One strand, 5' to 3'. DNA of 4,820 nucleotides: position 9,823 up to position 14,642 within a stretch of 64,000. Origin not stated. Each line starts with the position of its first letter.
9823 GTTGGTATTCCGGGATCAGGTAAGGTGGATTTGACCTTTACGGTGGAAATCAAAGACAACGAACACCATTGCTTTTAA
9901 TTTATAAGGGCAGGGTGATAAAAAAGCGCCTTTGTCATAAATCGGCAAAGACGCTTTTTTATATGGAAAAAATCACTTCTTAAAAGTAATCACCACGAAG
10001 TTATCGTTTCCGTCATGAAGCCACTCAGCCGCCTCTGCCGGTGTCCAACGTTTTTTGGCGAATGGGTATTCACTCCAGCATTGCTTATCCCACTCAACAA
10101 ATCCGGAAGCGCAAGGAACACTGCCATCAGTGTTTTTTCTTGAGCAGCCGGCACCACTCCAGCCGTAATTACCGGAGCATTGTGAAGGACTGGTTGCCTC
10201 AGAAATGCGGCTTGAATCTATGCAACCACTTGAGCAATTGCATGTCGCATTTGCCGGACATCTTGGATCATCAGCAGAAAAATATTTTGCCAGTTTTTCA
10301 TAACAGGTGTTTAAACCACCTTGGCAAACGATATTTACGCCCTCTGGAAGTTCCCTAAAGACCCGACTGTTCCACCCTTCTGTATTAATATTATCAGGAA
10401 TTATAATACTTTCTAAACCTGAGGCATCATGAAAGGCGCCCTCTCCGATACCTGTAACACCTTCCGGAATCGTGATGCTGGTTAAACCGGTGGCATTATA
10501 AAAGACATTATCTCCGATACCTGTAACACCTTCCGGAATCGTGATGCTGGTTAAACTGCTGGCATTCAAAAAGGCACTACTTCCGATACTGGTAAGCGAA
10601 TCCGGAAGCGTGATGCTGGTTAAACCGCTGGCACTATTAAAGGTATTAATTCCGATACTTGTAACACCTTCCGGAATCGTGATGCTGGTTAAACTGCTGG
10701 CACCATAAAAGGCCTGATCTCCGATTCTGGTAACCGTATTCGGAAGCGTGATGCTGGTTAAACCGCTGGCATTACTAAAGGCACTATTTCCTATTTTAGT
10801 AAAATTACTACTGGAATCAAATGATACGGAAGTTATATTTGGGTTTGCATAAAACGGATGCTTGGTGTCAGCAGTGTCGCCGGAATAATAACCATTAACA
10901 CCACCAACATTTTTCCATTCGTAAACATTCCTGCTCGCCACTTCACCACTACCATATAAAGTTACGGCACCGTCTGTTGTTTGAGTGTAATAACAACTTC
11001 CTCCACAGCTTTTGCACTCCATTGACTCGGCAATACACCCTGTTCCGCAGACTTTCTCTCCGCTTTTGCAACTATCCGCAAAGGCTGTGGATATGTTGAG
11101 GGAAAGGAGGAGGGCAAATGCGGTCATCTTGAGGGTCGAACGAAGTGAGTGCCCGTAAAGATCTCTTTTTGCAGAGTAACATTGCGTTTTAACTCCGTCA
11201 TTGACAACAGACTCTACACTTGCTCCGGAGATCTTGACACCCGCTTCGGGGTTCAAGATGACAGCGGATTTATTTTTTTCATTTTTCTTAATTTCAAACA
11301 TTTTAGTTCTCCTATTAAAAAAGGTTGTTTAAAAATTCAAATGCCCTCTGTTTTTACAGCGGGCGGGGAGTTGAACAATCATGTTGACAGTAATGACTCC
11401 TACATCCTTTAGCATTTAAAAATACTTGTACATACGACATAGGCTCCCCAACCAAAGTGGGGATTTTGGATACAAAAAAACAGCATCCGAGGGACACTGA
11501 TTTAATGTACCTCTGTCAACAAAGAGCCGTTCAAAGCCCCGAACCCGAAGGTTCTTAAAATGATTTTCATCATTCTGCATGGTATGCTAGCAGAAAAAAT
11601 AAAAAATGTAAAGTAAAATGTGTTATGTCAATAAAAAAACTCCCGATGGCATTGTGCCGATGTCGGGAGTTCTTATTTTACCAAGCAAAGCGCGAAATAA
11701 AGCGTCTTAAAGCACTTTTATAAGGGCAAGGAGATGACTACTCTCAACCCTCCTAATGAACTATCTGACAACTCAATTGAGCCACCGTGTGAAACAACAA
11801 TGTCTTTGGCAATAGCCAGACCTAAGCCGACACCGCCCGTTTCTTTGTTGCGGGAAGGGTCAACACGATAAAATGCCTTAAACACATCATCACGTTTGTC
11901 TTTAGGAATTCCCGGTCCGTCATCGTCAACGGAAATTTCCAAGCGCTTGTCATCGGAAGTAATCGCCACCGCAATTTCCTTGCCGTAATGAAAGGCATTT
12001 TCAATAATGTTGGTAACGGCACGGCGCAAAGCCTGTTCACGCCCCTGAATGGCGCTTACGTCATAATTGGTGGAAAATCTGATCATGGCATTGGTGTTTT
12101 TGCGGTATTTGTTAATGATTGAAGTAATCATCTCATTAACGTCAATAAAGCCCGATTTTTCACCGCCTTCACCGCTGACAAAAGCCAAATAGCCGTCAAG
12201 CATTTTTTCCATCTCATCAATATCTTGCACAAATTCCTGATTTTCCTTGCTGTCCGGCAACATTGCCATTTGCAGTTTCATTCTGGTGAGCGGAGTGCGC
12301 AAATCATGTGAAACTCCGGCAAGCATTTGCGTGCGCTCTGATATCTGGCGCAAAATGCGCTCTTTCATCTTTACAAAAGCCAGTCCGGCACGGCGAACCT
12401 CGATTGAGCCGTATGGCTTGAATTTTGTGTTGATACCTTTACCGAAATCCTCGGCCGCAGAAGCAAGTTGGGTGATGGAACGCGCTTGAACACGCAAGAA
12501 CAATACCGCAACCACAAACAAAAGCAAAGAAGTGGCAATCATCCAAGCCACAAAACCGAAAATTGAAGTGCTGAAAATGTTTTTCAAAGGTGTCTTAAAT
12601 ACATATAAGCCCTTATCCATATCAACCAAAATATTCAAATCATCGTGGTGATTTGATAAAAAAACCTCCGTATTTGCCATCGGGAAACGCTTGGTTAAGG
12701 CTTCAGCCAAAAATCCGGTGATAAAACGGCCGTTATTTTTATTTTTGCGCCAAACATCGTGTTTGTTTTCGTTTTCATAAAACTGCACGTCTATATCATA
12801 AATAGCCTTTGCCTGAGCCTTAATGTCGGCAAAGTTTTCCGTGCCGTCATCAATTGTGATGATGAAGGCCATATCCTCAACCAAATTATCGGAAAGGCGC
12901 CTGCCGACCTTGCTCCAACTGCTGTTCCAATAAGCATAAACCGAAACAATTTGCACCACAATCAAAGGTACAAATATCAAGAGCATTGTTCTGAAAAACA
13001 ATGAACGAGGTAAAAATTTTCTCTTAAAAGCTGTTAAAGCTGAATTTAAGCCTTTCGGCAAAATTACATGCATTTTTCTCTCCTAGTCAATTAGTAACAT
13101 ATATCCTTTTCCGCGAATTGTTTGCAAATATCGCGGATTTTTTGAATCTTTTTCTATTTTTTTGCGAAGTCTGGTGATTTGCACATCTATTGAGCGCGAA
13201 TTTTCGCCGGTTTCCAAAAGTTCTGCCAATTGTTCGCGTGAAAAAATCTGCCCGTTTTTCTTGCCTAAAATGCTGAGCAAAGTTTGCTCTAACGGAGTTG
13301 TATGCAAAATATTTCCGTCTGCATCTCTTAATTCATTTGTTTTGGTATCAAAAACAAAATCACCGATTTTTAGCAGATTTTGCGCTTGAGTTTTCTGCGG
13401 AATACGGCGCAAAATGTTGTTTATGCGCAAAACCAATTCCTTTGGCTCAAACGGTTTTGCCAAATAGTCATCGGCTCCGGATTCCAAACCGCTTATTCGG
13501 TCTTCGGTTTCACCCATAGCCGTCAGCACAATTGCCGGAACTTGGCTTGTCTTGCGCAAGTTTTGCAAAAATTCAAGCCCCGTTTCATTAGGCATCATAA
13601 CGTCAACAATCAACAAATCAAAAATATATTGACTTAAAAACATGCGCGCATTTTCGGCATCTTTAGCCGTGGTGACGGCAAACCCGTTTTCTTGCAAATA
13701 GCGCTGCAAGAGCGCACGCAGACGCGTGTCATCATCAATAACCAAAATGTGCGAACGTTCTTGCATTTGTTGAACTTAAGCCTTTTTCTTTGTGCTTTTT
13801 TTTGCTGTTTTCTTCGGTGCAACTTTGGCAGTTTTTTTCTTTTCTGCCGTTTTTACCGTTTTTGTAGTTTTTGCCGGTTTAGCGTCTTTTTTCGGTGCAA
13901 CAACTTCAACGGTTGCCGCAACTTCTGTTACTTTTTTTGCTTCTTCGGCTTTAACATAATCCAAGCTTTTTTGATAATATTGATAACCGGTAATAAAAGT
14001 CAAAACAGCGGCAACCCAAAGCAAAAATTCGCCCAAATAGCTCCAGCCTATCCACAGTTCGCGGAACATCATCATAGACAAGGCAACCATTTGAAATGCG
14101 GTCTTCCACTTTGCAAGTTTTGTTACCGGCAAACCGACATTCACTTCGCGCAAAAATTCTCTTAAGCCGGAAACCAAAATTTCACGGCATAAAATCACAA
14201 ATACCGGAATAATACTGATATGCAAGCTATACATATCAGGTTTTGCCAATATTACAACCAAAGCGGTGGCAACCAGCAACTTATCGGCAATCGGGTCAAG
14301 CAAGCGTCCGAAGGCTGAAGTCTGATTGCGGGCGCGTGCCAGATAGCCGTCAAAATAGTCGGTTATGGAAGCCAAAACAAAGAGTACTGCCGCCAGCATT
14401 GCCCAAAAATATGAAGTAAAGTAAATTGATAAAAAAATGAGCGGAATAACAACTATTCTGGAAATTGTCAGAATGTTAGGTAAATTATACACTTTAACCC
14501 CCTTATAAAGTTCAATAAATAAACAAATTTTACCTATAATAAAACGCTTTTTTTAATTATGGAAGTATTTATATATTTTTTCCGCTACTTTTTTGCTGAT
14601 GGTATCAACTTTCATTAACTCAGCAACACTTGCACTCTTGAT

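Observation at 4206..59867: Six secreted proteins share an unrecognised extreme-C-terminal module, ...TPAEAA...(I/L)TF(K/R)K-COOH, on different passenger domains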

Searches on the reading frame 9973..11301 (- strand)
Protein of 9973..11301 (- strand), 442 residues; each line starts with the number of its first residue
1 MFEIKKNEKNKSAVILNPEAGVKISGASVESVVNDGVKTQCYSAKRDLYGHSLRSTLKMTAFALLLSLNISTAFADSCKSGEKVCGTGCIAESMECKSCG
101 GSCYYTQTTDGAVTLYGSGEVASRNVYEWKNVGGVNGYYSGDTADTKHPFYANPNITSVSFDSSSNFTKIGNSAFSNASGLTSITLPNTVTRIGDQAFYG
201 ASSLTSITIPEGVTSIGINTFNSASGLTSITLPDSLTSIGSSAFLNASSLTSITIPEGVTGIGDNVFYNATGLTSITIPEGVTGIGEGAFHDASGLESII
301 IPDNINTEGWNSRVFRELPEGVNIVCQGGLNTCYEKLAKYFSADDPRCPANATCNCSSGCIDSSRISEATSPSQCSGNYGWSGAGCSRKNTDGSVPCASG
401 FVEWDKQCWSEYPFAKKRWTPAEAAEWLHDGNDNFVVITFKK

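Call 8: search_protein_families(library=pfam, proteins=[window:9973-11301:-], max_evalue=0.1)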
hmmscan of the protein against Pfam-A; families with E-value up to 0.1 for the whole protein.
window:9973-11301:- (442 aa): 2 families
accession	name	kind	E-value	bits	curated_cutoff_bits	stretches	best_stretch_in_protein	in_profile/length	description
PF13306.12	LRR_5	-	4.2e-43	146.7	27.7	2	150-271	8-124/127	BspA type Leucine rich repeat region (6 copies)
PF13855.12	LRR_8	-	1.4e-08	34.8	27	1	163-208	10-55/61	Leucine rich repeat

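Call 9: search_protein_families(library=ncbifam, proteins=[window:9973-11301:-], max_evalue=0.1)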
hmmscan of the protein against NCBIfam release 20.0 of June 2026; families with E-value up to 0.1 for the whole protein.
window:9973-11301:- (442 aa): 3 families
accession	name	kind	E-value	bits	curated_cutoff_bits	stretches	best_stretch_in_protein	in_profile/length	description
NF047961.1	adhesin_HupY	equivalog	3.1e-20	71.9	1250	3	201-269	185-252/978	leucine-rich repeat adhesin HupY/LrrG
NF045861.1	glide_Gli349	exception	1.3e-18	65.1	1750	2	172-254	2670-2750/3169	gliding machinery surface structure protein Gli349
TIGR02167.2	Liste_lipo_26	repeat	0.00045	19.9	30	0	198-209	2-13/26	PARCEL repeat-containing surface protein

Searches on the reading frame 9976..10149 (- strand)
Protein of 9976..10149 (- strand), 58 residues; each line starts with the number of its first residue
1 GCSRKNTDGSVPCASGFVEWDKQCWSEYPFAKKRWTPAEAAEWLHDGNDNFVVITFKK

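Call 60: search_protein_families(library=ncbifam, proteins=[window:9976-10149:-], max_evalue=10)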
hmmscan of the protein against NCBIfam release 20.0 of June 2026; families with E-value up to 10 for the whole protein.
window:9976-10149:- (58 aa): 1 family
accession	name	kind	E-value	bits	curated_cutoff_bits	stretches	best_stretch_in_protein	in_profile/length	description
NF047531.1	LIC_10730_fam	equivalog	0.13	12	170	1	12-32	92-112/162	LIC_10730 family protein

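Call 61: search_protein_families(library=pfam, proteins=[window:9976-10149:-], max_evalue=10)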
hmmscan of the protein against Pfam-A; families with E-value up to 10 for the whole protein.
window:9976-10149:- (58 aa): 0 families

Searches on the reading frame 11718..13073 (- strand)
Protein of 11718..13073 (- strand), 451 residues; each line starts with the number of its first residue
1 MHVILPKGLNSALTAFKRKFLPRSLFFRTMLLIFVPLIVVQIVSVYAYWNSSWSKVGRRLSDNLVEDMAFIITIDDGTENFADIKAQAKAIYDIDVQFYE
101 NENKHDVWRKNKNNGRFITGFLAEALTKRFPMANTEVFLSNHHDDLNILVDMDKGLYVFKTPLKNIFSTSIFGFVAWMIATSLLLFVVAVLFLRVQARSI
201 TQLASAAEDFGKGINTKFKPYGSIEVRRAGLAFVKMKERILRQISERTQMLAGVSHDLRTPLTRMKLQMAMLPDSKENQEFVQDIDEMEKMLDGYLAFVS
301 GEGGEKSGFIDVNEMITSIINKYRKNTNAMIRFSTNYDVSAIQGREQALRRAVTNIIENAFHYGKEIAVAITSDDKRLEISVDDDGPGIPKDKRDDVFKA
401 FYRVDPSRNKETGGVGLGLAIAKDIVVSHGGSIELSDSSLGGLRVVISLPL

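Call 23: search_protein_families(library=pfam, proteins=[window:11718-13073:-], max_evalue=0.00001)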
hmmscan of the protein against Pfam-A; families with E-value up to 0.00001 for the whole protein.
window:11718-13073:- (451 aa): 2 families
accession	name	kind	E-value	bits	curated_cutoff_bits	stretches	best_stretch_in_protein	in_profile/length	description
PF02518.31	HATPase_c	-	1e-24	87.6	26.4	1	345-451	2-109/111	Histidine kinase-, DNA gyrase B-, and HSP90-like ATPase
PF00512.31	HisKA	-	2.9e-09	37.3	26.9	1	247-291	2-49/66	His Kinase A (phospho-acceptor) domain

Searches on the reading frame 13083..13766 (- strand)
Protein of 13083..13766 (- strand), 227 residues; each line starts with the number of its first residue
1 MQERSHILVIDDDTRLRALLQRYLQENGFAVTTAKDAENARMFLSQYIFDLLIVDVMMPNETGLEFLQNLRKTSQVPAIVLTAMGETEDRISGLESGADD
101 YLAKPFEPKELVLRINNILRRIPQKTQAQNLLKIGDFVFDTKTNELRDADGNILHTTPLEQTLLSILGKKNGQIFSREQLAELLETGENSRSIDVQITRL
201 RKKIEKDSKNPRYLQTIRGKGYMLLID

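Call 23: search_protein_families(library=pfam, proteins=[window:13083-13766:-], max_evalue=0.00001)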
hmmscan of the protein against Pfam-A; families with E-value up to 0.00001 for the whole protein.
window:13083-13766:- (227 aa): 2 families
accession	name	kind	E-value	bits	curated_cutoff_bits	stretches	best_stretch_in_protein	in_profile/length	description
PF00072.30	Response_reg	-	6.6e-29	100.8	30.2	1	7-115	1-110/111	Response regulator receiver domain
PF00486.34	Trans_reg_C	-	1.9e-18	66.8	26.2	1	154-224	4-77/77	Transcriptional regulatory protein, C terminal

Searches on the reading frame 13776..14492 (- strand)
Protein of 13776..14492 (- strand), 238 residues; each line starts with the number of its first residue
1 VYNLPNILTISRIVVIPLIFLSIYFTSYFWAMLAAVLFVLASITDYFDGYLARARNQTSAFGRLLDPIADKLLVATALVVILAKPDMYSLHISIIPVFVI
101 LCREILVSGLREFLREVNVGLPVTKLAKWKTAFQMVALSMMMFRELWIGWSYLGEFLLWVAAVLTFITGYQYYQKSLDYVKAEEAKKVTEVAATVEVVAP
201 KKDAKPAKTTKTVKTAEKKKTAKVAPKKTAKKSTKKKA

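Call 23: search_protein_families(library=pfam, proteins=[window:13776-14492:-], max_evalue=0.00001)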
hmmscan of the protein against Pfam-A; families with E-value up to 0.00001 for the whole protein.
window:13776-14492:- (238 aa): 1 family
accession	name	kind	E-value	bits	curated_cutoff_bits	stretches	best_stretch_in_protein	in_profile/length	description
PF01066.26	CDP-OH_P_transf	-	2.5e-37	129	22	1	3-166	2-151/152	CDP-alcohol phosphatidyltransferase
